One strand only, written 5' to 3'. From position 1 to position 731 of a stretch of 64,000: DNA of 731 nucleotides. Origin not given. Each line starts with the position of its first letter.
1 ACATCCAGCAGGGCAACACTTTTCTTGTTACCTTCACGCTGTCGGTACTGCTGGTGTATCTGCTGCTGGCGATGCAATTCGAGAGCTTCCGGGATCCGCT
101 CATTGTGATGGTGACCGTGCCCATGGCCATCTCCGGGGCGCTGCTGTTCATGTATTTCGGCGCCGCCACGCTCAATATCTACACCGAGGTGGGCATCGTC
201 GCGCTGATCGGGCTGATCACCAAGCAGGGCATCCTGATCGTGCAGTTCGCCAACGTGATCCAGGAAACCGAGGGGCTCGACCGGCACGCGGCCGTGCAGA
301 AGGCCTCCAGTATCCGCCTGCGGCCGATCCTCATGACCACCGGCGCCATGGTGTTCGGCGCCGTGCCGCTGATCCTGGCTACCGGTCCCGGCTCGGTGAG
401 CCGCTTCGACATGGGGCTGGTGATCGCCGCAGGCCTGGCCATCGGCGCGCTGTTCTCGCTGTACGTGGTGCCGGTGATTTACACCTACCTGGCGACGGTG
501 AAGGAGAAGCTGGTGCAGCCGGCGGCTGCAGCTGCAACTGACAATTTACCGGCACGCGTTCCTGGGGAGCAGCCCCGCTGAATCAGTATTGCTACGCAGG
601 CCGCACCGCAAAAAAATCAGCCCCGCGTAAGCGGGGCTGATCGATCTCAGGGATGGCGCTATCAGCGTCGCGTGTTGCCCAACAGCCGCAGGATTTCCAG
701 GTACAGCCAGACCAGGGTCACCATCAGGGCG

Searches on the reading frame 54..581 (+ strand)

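Call 26: search_protein_families(library=pfam, proteins=[window:54-581:+], max_evalue=0.00001)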
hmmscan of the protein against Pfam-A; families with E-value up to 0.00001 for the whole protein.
window:54-581:+ (175 aa): 1 family
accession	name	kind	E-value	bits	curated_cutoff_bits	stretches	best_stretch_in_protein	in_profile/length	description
PF00873.25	ACR_tran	-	4.3e-45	154.3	28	1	1-146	875-1020/1021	AcrB/AcrD/AcrF family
